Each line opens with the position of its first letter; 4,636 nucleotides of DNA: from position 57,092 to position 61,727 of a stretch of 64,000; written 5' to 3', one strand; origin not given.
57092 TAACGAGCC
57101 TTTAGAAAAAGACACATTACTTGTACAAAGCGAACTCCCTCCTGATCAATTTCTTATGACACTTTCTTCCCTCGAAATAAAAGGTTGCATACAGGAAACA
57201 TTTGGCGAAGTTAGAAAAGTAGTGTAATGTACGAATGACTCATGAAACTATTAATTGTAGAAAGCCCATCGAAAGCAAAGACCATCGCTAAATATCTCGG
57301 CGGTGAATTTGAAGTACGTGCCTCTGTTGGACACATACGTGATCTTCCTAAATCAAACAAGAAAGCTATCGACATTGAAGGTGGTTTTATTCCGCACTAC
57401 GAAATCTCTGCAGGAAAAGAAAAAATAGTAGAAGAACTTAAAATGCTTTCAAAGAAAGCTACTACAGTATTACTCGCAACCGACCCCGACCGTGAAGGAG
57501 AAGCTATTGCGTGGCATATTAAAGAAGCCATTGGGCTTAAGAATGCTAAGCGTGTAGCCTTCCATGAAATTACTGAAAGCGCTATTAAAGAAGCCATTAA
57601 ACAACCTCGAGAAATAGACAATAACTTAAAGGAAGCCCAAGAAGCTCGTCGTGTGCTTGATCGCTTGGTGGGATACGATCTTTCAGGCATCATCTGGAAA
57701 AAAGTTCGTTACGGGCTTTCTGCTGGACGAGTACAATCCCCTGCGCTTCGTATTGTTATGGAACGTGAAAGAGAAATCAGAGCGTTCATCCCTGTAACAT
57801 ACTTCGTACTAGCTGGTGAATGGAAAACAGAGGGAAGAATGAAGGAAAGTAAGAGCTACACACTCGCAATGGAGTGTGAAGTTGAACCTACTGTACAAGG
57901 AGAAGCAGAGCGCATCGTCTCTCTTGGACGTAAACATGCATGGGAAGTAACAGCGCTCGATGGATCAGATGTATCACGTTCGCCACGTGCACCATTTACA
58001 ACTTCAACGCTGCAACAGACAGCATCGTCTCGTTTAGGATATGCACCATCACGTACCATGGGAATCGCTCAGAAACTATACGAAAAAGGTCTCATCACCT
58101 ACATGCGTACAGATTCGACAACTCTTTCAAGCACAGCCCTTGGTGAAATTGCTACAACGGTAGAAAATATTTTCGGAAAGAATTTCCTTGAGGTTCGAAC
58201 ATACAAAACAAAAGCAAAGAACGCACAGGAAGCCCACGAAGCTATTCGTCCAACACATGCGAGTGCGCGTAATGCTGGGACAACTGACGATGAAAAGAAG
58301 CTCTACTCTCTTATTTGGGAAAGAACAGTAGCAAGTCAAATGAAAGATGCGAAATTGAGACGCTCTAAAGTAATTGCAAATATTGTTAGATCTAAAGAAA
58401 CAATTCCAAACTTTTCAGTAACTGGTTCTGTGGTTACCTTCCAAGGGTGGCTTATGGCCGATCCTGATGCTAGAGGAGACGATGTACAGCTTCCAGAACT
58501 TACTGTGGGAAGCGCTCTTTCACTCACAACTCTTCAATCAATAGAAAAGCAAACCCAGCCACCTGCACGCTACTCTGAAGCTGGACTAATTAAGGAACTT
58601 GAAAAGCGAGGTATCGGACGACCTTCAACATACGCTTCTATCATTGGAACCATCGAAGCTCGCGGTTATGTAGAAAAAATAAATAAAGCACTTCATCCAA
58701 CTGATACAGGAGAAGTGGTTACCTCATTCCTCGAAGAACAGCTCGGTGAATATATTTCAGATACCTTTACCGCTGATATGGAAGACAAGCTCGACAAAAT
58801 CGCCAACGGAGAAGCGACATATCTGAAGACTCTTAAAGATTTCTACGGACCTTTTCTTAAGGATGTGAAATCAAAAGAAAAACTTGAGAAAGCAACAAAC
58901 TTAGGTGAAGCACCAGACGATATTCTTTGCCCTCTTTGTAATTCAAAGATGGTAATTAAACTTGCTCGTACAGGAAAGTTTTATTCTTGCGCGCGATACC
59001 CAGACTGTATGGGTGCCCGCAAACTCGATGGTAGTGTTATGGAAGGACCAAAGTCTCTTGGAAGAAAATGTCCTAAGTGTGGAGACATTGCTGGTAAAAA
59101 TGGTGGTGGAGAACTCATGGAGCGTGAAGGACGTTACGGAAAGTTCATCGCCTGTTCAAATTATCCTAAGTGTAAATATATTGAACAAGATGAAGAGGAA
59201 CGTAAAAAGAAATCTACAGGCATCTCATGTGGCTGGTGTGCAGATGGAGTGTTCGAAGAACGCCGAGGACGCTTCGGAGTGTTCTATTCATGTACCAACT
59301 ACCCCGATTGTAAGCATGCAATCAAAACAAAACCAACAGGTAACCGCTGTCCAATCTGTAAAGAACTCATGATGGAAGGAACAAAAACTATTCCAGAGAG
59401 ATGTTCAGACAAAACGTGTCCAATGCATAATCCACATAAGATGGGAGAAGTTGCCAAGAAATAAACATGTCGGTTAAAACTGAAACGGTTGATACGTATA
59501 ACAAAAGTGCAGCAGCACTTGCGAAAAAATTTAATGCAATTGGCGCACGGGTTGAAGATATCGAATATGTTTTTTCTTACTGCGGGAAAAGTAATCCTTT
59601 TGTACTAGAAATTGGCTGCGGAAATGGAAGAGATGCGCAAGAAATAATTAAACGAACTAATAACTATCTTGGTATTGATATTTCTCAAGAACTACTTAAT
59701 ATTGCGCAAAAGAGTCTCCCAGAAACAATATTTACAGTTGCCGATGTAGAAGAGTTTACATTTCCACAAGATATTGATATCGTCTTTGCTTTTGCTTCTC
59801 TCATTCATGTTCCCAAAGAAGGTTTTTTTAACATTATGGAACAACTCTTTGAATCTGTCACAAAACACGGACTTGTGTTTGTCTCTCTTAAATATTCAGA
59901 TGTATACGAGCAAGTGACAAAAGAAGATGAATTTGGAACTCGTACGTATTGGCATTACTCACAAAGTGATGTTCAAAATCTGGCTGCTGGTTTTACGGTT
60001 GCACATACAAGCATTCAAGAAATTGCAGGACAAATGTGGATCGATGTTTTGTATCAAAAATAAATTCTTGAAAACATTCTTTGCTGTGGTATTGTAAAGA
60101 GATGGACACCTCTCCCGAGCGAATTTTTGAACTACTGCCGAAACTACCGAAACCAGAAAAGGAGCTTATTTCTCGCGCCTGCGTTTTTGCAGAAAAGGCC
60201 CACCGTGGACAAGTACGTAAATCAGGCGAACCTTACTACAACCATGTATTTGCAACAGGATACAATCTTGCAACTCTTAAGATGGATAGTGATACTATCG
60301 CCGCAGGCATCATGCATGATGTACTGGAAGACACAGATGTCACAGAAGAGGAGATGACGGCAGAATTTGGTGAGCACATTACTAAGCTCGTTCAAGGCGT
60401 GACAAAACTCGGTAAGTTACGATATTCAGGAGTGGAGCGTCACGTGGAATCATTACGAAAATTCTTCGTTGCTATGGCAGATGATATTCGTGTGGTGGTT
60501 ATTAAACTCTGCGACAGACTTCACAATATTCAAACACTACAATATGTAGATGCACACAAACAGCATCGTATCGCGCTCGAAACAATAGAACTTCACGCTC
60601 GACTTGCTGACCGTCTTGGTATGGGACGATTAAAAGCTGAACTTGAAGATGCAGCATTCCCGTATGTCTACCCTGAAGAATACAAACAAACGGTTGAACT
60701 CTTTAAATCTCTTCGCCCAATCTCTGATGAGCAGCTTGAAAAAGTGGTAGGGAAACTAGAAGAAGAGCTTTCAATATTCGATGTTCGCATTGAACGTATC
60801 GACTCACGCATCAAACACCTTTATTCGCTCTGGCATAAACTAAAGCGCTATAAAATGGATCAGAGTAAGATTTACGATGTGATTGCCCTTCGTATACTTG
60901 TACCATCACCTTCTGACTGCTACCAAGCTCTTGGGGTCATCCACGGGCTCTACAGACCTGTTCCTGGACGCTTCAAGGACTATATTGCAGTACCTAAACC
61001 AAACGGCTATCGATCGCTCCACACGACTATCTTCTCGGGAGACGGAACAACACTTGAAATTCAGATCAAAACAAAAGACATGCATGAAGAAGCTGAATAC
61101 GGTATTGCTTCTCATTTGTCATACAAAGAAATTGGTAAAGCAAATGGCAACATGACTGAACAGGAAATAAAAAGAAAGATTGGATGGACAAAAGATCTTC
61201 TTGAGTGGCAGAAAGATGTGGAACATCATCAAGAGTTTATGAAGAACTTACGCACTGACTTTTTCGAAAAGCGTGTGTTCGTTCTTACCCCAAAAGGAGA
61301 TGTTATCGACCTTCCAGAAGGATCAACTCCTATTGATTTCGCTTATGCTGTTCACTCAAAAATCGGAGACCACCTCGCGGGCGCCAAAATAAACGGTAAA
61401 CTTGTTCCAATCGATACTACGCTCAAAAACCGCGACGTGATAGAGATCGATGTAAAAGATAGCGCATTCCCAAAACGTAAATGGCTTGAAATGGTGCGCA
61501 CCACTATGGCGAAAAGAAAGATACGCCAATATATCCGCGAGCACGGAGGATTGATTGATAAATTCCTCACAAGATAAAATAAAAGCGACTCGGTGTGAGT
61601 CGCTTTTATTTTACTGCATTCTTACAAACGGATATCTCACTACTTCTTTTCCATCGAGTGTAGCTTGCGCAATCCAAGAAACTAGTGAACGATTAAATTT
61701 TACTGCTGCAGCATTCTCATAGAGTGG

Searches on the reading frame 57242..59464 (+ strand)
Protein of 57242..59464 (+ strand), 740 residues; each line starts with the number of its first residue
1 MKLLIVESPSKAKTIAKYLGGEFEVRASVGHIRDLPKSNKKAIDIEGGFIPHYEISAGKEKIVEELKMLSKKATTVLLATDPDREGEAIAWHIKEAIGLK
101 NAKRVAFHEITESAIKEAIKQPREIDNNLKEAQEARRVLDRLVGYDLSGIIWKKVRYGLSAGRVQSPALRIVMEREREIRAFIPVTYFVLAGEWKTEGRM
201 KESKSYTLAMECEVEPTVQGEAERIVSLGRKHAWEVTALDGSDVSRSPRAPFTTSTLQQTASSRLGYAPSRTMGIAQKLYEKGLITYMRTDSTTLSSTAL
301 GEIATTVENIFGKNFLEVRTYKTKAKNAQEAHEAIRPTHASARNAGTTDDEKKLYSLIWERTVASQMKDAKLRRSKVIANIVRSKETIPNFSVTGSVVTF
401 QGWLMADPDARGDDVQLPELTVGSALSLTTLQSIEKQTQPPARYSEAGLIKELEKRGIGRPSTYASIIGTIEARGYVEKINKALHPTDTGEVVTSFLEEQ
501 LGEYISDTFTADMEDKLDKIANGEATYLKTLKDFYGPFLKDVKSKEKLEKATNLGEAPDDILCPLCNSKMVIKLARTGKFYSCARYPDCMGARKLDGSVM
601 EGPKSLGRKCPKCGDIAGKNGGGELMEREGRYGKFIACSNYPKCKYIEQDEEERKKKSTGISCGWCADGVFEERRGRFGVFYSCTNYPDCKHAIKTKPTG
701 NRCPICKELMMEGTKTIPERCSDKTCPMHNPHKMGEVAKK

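Call 56: search_protein_families(library=pfam, proteins=[window:57242-59464:+], max_evalue=0.00001)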
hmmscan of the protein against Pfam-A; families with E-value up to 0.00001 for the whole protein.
window:57242-59464:+ (740 aa): 3 families
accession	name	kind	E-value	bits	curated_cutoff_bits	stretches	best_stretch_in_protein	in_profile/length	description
PF01131.25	Topoisom_bac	-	6.6e-117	391.4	35.1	1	125-530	2-409/411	DNA topoisomerase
PF01396.24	Zn_ribbon_Top1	-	1.1e-32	111.9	32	3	607-651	1-37/39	Topoisomerase DNA binding C4 zinc finger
PF01751.28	Toprim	-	1.5e-23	83.2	23.1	1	3-110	2-96/96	Toprim domain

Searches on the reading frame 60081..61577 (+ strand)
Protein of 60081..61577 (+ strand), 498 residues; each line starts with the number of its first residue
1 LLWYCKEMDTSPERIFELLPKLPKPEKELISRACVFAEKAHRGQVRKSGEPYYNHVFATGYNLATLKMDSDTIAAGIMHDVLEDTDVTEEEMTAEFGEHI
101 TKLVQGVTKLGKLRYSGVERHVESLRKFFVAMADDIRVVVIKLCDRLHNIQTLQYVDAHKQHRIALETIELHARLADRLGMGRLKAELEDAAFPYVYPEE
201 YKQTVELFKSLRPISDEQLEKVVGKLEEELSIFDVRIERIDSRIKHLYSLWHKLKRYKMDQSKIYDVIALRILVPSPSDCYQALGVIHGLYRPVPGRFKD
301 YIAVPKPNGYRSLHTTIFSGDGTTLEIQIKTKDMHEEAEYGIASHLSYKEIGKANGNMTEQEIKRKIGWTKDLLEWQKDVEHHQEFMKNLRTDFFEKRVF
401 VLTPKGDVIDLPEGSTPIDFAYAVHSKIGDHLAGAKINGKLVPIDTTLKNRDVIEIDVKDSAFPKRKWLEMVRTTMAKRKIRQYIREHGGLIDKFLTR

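Call 56: search_protein_families(library=pfam, proteins=[window:60081-61577:+], max_evalue=0.00001)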
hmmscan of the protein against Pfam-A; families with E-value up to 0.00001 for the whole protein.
window:60081-61577:+ (498 aa): 4 families
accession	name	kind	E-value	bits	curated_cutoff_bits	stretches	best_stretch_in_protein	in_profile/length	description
PF13328.12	HD_4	-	1.7e-42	145.2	27.2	1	33-181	1-155/156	HD domain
PF04607.23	RelA_SpoT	-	3.9e-38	130.6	27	1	242-350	1-110/113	Region found in RelA / SpoT proteins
PF02824.27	TGS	-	1.2e-21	76.9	22.2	1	399-456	1-58/60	TGS domain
PF01966.28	HD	-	2.3e-08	34.8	22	1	52-149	1-115/116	HD domain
